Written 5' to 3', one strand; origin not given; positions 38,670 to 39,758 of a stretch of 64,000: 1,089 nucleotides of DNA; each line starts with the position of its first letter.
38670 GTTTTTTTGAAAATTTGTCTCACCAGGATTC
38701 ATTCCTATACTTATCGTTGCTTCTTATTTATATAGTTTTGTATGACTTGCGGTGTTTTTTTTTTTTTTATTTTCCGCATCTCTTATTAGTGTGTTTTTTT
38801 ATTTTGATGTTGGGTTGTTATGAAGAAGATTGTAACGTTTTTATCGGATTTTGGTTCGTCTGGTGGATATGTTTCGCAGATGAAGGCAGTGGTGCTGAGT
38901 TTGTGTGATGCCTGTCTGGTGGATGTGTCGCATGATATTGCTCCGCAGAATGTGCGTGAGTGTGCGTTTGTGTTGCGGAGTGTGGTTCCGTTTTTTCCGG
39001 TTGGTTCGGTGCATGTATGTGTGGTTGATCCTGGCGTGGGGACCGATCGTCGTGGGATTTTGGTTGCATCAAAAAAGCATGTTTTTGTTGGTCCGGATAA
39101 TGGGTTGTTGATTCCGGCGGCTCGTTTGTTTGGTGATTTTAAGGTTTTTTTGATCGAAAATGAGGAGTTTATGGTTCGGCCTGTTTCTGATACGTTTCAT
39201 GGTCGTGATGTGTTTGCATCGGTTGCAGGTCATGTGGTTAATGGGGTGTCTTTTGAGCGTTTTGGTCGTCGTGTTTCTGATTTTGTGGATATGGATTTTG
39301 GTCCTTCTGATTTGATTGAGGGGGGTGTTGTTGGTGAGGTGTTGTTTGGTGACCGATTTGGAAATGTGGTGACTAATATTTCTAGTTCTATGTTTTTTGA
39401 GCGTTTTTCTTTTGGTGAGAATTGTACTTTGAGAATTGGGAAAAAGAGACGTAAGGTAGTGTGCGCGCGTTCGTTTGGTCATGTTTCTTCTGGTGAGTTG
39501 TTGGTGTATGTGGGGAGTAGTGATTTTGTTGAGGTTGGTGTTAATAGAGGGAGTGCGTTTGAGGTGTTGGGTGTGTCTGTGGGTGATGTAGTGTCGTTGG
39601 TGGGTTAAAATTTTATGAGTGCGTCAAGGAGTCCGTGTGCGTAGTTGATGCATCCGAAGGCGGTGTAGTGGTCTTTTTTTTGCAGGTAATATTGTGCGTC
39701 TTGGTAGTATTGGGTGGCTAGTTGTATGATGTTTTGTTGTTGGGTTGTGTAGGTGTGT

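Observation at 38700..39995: About 1.3 kb G+T-rich, A-poor compositional island containing the DUF62 SAM hydroxide adenosyltransferase gene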

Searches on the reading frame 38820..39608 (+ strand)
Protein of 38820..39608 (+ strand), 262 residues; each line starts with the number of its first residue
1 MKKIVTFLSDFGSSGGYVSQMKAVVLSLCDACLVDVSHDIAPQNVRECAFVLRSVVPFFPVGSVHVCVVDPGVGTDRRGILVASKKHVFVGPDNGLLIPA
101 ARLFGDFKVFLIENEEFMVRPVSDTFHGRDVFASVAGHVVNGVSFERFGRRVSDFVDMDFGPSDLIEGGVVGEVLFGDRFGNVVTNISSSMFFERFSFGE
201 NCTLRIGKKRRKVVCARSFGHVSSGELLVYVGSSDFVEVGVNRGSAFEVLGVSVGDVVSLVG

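Call 7: search_protein_families(library=pfam, proteins=[window:38820-39608:+], max_evalue=0.01)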
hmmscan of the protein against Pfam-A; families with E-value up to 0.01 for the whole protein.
window:38820-39608:+ (262 aa): 2 families
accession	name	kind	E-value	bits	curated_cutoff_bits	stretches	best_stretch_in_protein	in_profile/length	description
PF01887.21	SAM_HAT_N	-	5.7e-51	172.6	26.3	1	5-149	1-145/145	SAM hydroxide adenosyltransferase N-terminal domain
PF20257.3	SAM_HAT_C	-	3.9e-23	82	25.5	1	172-258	1-83/84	SAM hydroxide adenosyltransferase C-terminal domain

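Call 9: find_encoding_contigs(protein=window:38820-39608:+, flank=10000, max_places=10)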
Protein window:38820-39608:+ (262 aa): no gene with exactly this product is on record in the collection.

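Call 10: find_related_loci(query=window:38820-39605:+, collection=genome_contigs, flank=10000)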
Query window:38820-39605:+ (262 aa) in genome_contigs; peptide patterns used: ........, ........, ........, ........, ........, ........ (x = any residue, [..] = any of these).
295 stretches matched a pattern; 3 encode a relative of the query (tblastn E <= 1e-3); 3 distinct loci.
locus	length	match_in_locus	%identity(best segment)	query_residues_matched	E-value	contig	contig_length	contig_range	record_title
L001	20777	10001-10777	50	3-261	2e-93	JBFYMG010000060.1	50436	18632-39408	MAG: Thermoplasmatales archaeon isolate PPR_0056 k121_1192165, whole genome shotgun sequence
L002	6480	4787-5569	49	1-261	6e-84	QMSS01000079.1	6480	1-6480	MAG: Thermoplasmata archaeon isolate B82_G9 B82_Guay9_scaffold_20137, whole genome shotgun sequence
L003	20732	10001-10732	47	3-260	5e-58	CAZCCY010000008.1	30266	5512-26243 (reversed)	MAG TPA_asm: uncultured Methanosarcinales archaeon isolate SRP216583_co2_137 genome assembly, contig: NODE_871_length_30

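Call 14: find_homologous_proteins(query=window:38820-39605:+, max_evalue=1e-20)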
Query window:38820-39605:+ (262 aa): 7942 proteins with E <= 1e-20 among 8000 candidates; the best 120 are listed.
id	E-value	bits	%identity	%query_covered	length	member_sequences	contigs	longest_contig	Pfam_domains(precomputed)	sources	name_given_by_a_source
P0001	1.5e-165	567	100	100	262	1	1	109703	PF01887.22,PF20257.4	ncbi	-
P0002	3.7e-90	320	57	100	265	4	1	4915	PF01887.22,PF20257.4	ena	-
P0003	4.4e-89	317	52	100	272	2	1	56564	PF01887.22,PF20257.4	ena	-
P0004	6.4e-89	316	56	100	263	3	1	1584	PF01887.22,PF20257.4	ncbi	-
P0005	1.4e-88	315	55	100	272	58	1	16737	PF01887.22,PF20257.4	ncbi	-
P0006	4.4e-88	313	53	99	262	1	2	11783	PF01887.22,PF20257.4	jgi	jgi:hypothetical protein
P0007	6.0e-88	313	52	98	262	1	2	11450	PF01887.22,PF20257.4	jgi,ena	-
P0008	1.4e-87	312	51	99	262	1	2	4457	PF01887.22,PF20257.4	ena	-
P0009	5.7e-87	310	51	98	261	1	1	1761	PF01887.22,PF20257.4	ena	-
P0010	8.3e-87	309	50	98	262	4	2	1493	PF01887.22,PF20257.4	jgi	-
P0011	1.0e-86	309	51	99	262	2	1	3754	PF01887.22,PF20257.4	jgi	jgi:S-adenosylmethionine hydrolase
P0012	1.2e-86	309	50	99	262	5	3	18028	PF01887.22,PF20257.4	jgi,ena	-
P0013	2.5e-86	308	53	99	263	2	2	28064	PF01887.22,PF20257.4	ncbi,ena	-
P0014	3.0e-86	307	51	99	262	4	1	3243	PF01887.22,PF20257.4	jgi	jgi:S-adenosylmethionine hydrolase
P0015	1.0e-85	306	54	94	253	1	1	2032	PF01887.22,PF20257.4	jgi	-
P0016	2.4e-85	304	51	99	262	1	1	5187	PF01887.22,PF20257.4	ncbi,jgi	-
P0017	2.8e-85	304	52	99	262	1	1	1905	PF01887.22,PF20257.4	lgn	-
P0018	4.9e-85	303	49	99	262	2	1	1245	PF01887.22,PF20257.4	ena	-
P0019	1.7e-84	302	52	98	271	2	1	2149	PF01887.22,PF20257.4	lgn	-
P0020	1.8e-84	302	51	99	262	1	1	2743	PF01887.22,PF20257.4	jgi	-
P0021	2.1e-84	301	49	96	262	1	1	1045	PF01887.22,PF20257.4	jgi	-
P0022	2.3e-84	301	49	99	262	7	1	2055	PF01887.22,PF20257.4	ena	-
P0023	2.4e-84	301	48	99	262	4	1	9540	PF01887.22,PF20257.4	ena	-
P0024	2.7e-84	301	48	99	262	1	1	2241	PF01887.22,PF20257.4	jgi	jgi:S-adenosylmethionine hydrolase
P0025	2.8e-84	301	51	99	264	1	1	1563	PF01887.22,PF20257.4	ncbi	-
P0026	3.8e-84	300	51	99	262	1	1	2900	PF01887.22,PF20257.4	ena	-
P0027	5.2e-84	300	47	99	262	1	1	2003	PF01887.22,PF20257.4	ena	-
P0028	5.5e-84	300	50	99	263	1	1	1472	PF01887.22,PF20257.4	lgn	-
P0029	6.1e-84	300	51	99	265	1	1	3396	PF01887.22,PF20257.4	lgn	-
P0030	7.4e-84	300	51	98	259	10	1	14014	PF01887.22,PF20257.4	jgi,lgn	-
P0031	1.4e-83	299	52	98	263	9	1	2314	PF01887.22,PF20257.4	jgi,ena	-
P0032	2.2e-83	298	48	99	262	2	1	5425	PF01887.22,PF20257.4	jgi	jgi:S-adenosylmethionine hydrolase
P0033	3.9e-83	297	47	99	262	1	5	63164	PF01887.22,PF20257.4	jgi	jgi:hypothetical protein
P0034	5.9e-83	297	45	99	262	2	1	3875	PF01887.22,PF20257.4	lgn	-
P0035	7.1e-83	296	49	100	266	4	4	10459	PF01887.22,PF20257.4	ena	-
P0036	9.5e-83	296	49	99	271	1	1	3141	PF01887.22,PF20257.4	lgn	-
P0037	1.6e-82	295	53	97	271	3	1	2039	PF01887.22,PF20257.4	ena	-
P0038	2.2e-82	295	49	99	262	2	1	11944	PF01887.22,PF20257.4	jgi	jgi:S-adenosylmethionine hydrolase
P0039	3.2e-82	294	48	98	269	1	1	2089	PF01887.22,PF20257.4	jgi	jgi:S-adenosylmethionine hydrolase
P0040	4.8e-82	294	45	99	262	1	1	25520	PF01887.22,PF20257.4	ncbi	-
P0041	6.6e-82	293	48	99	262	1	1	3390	PF01887.22,PF20257.4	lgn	-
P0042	9.9e-82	293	49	99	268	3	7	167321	PF01887.22,PF20257.4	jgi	jgi:S-adenosyl-L-methionine hydrolase (adenosine-forming)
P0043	1.0e-81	293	48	99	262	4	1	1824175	PF01887.22,PF20257.4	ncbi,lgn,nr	ncbi:MAG: S-adenosyl-l-methionine hydroxide adenosyltransferase family protein [Thermoplasmatales ar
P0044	1.0e-81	293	49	100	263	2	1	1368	PF01887.22,PF20257.4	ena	-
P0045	1.3e-81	292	48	98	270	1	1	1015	PF01887.22,PF20257.4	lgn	-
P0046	1.5e-81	292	46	99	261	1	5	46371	PF01887.22,PF20257.4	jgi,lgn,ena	-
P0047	1.9e-81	292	47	99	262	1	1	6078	PF01887.22,PF20257.4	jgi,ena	-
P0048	2.0e-81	292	50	96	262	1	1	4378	PF01887.22,PF20257.4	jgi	jgi:hypothetical protein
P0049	2.1e-81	291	54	99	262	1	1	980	PF01887.22,PF20257.4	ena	-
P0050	3.5e-81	291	50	99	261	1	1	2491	PF01887.22,PF20257.4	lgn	-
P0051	4.3e-81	290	48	99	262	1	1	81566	PF01887.22,PF20257.4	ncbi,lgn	-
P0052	4.4e-81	290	49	98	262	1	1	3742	PF01887.22,PF20257.4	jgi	jgi:S-adenosylmethionine hydrolase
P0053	6.2e-81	290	49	99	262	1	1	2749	PF01887.22,PF20257.4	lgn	-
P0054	6.8e-81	290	48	99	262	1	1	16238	PF01887.22,PF20257.4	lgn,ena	-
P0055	7.7e-81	290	50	99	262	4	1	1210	PF01887.22,PF20257.4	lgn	-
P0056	1.1e-80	289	49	99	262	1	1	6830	PF01887.22,PF20257.4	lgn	-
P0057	2.3e-80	288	45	99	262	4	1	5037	PF01887.22,PF20257.4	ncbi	-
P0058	2.4e-80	288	47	98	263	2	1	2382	PF01887.22,PF20257.4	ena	-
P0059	2.5e-80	288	50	98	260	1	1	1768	PF01887.22,PF20257.4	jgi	-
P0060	3.1e-80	288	47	99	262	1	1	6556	PF01887.22,PF20257.4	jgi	-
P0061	3.6e-80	287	49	100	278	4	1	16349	PF01887.22,PF20257.4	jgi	-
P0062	3.7e-80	287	47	99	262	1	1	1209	PF01887.22,PF20257.4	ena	-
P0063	4.2e-80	287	49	98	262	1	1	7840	PF01887.22,PF20257.4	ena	-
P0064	6.9e-80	287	49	99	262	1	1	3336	PF01887.22,PF20257.4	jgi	jgi:S-adenosylmethionine hydrolase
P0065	7.4e-80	286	51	98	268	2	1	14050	PF01887.22,PF20257.4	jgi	-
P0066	8.8e-80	286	46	99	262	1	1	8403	PF01887.22,PF20257.4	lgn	-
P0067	9.5e-80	286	49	99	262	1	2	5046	PF01887.22,PF20257.4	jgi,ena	-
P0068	1.1e-79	286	47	99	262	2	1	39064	PF01887.22,PF20257.4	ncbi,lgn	-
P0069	1.2e-79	286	44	99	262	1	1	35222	PF01887.22,PF20257.4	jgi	jgi:S-adenosylmethionine hydrolase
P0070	1.3e-79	286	49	99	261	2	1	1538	PF01887.22,PF20257.4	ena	-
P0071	1.5e-79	285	49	99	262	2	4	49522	PF01887.22,PF20257.4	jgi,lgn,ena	-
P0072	1.7e-79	285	47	99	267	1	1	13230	PF01887.22,PF20257.4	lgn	-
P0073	1.7e-79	285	47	98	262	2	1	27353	PF01887.22,PF20257.4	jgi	jgi:S-adenosyl-L-methionine hydrolase (adenosine-forming)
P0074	1.9e-79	285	49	99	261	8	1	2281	PF01887.22,PF20257.4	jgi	jgi:S-adenosylmethionine hydrolase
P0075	2.1e-79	285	48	99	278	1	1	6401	PF01887.22,PF20257.4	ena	-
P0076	2.2e-79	285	51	99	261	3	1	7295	PF01887.22,PF20257.4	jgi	jgi:S-adenosyl-L-methionine hydrolase (adenosine-forming)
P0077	2.6e-79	285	49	98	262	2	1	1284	PF01887.22,PF20257.4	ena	-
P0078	2.7e-79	285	46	99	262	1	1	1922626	PF01887.22,PF20257.4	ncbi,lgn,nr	ncbi:MAG: S-adenosyl-l-methionine hydroxide adenosyltransferase family protein [Thermoplasmatales ar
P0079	3.1e-79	284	49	99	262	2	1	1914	PF01887.22,PF20257.4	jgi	-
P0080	3.8e-79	284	47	99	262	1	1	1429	PF01887.22,PF20257.4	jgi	jgi:S-adenosylmethionine hydrolase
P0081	3.8e-79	284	49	99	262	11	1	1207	PF01887.22,PF20257.4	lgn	-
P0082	4.1e-79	284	48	98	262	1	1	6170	PF01887.22,PF20257.4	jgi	jgi:S-adenosylmethionine hydrolase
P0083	4.6e-79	284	48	99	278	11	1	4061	PF01887.22,PF20257.4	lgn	-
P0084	4.7e-79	284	46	99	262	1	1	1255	PF01887.22,PF20257.4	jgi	jgi:S-adenosylmethionine hydrolase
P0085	6.9e-79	283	51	98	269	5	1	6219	PF01887.22,PF20257.4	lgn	-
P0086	7.3e-79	283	46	99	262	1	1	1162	PF01887.22,PF20257.4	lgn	-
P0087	7.4e-79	283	47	98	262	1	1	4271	PF01887.22,PF20257.4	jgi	jgi:S-adenosylmethionine hydrolase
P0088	8.5e-79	283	48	99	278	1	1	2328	PF01887.22,PF20257.4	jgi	jgi:hypothetical protein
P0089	1.1e-78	283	47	99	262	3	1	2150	PF01887.22,PF20257.4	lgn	-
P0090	1.1e-78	283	46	99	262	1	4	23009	PF01887.22,PF20257.4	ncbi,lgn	-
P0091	1.2e-78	282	47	98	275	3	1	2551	PF01887.22,PF20257.4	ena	-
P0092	1.4e-78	282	49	99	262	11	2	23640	PF01887.22,PF20257.4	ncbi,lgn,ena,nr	ncbi:MAG: S-adenosyl-l-methionine hydroxide adenosyltransferase family protein [Thermoplasmatales ar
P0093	1.6e-78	282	49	98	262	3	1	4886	PF01887.22,PF20257.4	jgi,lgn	-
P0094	1.6e-78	282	47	99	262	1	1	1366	PF01887.22,PF20257.4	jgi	-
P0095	1.6e-78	282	47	99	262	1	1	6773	PF01887.22,PF20257.4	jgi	jgi:S-adenosylmethionine hydrolase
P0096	1.7e-78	282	47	98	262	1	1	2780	PF01887.22,PF20257.4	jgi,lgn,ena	-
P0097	1.7e-78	282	49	99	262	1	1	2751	PF01887.22,PF20257.4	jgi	jgi:S-adenosylmethionine hydrolase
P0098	2.1e-78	282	47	99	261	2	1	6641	PF01887.22,PF20257.4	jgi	jgi:hypothetical protein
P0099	2.2e-78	282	49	100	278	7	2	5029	PF01887.22,PF20257.4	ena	-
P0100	2.3e-78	282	46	99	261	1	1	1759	PF01887.22,PF20257.4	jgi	jgi:S-adenosylmethionine hydrolase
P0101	2.4e-78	281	50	99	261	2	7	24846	PF01887.22,PF20257.4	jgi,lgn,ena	-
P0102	2.5e-78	281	48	99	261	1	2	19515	PF01887.22,PF20257.4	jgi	jgi:hypothetical protein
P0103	3.5e-78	281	49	99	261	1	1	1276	PF01887.22,PF20257.4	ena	-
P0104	3.7e-78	281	47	98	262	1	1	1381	PF01887.22,PF20257.4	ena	-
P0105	3.8e-78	281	52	98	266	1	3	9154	PF01887.22,PF20257.4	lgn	-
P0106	4.1e-78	281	47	99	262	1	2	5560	PF01887.22,PF20257.4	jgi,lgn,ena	-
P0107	4.2e-78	281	48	99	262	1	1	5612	PF01887.22,PF20257.4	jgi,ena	-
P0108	4.3e-78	281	48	99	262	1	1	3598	PF01887.22,PF20257.4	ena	-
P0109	4.6e-78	281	53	98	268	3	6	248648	PF01887.22,PF20257.4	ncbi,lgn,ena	-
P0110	4.9e-78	280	45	99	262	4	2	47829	PF01887.22,PF20257.4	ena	-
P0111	5.6e-78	280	49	98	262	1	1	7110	PF01887.22,PF20257.4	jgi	jgi:hypothetical protein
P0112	5.6e-78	280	46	99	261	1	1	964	PF01887.22,PF20257.4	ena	-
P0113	6.3e-78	280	49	95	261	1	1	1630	PF01887.22,PF20257.4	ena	-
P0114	6.8e-78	280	49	99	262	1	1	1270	PF01887.22,PF20257.4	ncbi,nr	ncbi:MAG: S-adenosyl-l-methionine hydroxide adenosyltransferase family protein [Candidatus Thermopla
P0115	7.3e-78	280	50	94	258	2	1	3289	PF01887.22,PF20257.4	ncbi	ncbi:MAG: SAM-dependent chlorinase/fluorinase, partial [Thermoplasmatota archaeon]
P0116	7.8e-78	280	51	95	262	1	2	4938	PF01887.22,PF20257.4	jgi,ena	-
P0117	9.3e-78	280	46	99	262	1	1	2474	PF01887.22,PF20257.4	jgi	-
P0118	9.4e-78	280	49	99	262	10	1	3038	PF01887.22,PF20257.4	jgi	jgi:S-adenosyl-L-methionine hydrolase (adenosine-forming)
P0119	9.5e-78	279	50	99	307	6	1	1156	PF01887.22,PF20257.4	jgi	-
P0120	1.1e-77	279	47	98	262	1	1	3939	PF01887.22,PF20257.4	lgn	-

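Call 15: find_encoding_contigs(protein=P0001, flank=10000, max_places=5)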
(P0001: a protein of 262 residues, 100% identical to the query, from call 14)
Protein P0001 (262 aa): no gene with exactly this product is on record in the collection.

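Call 16: find_encoding_contigs(protein=P0003, flank=10000, max_places=3)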
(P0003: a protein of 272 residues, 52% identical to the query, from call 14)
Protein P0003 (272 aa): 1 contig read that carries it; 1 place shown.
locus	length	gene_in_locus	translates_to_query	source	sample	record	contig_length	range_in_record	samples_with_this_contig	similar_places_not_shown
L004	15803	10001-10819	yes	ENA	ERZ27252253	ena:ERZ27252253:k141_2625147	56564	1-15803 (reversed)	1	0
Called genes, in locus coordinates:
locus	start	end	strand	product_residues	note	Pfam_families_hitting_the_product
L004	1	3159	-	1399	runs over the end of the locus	PF00136:DNA_pol_B (faint), PF14890:Intein_splicing, PF14528:LAGLIDADG_3 (faint)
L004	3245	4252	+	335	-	PF00850:Hist_deacetyl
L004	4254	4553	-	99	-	-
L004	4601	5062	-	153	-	PF01467:CTP_transf_like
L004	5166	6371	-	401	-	PF00483:NTP_transferase, PF12804:NTP_transf_3, PF24894:Hexapep_GlmU (faint), PF25084:LbH_EIF2B, PF00132:Hexapep, PF14602:Hexapep_2 (weak), PF25087:GMPPB_C, PF25084:LbH_EIF2B (weak)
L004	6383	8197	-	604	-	PF13230:GATase_4 (weak), PF13522:GATase_6, PF13537:GATase_7, PF01380:SIS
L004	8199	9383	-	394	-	PF00483:NTP_transferase, PF12804:NTP_transf_3, PF00132:Hexapep, PF14602:Hexapep_2 (faint), PF25084:LbH_EIF2B, PF00132:Hexapep, PF25087:GMPPB_C, PF00132:Hexapep (weak)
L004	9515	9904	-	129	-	-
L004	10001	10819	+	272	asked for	PF01887:SAM_HAT_N, PF20257:SAM_HAT_C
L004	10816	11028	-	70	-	PF04010:DUF357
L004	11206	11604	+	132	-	PF02002:TFIIE_alpha (faint), PF01978:TrmB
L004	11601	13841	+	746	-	PF03176:MMPL, PF00873:ACR_tran (faint), PF12349:Sterol-sensing (weak), PF03176:MMPL, PF02355:SecD_SecF_C (weak)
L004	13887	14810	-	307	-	PF01963:TraB_PrgY_gumN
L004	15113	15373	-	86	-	-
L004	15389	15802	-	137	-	?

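Call 17: find_encoding_contigs(protein=P0005, flank=10000, max_places=3)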
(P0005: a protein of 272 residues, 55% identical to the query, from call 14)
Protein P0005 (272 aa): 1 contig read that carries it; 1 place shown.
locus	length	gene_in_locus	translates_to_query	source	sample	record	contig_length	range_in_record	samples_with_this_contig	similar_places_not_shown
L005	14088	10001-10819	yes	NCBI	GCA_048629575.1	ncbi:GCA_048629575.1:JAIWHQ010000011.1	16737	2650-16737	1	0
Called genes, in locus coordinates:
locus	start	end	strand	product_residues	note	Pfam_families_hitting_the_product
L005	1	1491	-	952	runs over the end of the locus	PF00136:DNA_pol_B (weak)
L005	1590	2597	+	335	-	PF00850:Hist_deacetyl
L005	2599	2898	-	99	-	-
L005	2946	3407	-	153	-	PF01467:CTP_transf_like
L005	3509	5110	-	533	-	PF01943:Polysacc_synt, PF13440:Polysacc_synt_3, PF01554:MatE (weak)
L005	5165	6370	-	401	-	PF00483:NTP_transferase, PF12804:NTP_transf_3, PF24894:Hexapep_GlmU (faint), PF25084:LbH_EIF2B, PF00132:Hexapep, PF14602:Hexapep_2 (weak), PF25087:GMPPB_C, PF25084:LbH_EIF2B (weak)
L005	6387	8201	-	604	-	PF13230:GATase_4 (weak), PF13522:GATase_6, PF13537:GATase_7, PF01380:SIS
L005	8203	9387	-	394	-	PF00483:NTP_transferase, PF12804:NTP_transf_3, PF00132:Hexapep, PF14602:Hexapep_2 (faint), PF25084:LbH_EIF2B, PF00132:Hexapep (weak), PF25087:GMPPB_C, PF00132:Hexapep (weak)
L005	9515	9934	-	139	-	-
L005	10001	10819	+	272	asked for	PF01887:SAM_HAT_N, PF20257:SAM_HAT_C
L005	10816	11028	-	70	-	PF04010:DUF357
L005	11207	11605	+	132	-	PF01978:TrmB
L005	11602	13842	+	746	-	PF03176:MMPL, PF12349:Sterol-sensing (weak), PF03176:MMPL, PF02355:SecD_SecF_C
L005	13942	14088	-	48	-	?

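Call 19: list_cluster_members(proteins=[P0001, P0002, P0004, P0005, P0003])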
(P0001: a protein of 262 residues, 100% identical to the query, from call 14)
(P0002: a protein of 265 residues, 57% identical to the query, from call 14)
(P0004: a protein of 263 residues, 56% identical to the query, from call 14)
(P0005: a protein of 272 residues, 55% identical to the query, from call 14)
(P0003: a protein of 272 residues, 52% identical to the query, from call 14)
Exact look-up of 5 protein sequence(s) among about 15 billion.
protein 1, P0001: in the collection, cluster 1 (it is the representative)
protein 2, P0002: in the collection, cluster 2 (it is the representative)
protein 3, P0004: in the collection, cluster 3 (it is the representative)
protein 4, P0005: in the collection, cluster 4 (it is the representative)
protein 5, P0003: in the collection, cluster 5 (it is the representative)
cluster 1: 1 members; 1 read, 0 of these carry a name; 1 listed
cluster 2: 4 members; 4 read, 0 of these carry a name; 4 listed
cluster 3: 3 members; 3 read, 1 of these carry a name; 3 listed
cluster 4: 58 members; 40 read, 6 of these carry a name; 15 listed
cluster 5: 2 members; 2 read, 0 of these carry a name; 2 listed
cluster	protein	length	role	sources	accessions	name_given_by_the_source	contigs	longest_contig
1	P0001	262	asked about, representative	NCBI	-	-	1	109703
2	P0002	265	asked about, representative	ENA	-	-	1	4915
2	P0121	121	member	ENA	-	-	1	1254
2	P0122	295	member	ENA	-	-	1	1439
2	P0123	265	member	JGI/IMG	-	-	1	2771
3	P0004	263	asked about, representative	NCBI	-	-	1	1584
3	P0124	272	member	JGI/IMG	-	hypothetical protein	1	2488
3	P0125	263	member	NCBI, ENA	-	-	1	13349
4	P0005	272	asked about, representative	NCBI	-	-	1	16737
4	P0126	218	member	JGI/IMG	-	S-adenosylmethionine hydrolase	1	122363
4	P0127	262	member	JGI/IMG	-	S-adenosylmethionine hydrolase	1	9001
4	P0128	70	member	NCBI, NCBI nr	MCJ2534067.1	MAG: SAM-dependent chlorinase/fluorinase, partial [Candidatus Thermoplasmatota archaeon] | SAM-dependent chlorinase/fluorinase [Candidatus Thermoplasmatota archaeon]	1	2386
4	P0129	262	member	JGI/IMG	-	S-adenosylmethionine hydrolase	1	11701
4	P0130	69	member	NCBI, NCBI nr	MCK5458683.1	MAG: SAM-dependent chlorinase/fluorinase, partial [Thermoplasmatales archaeon] | SAM-dependent chlorinase/fluorinase [Thermoplasmatales archaeon]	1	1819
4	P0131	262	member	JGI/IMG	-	hypothetical protein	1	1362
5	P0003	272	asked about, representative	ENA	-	-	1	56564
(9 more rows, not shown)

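Call 20: find_encoding_contigs(protein=P0002, flank=10000, max_places=3)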
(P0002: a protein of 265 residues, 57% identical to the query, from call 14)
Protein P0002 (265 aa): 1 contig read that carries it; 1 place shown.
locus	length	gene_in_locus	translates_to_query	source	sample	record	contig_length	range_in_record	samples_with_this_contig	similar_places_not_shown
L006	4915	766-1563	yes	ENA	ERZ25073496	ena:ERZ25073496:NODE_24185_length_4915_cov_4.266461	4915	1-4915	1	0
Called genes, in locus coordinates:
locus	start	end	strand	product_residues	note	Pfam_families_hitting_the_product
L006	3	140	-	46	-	?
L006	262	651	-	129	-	-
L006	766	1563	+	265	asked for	PF01887:SAM_HAT_N, PF20257:SAM_HAT_C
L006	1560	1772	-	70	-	PF04010:DUF357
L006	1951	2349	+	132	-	PF02002:TFIIE_alpha (weak), PF01978:TrmB (weak)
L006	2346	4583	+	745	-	PF03176:MMPL, PF12349:Sterol-sensing (weak), PF03176:MMPL, PF02355:SecD_SecF_C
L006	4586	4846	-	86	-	-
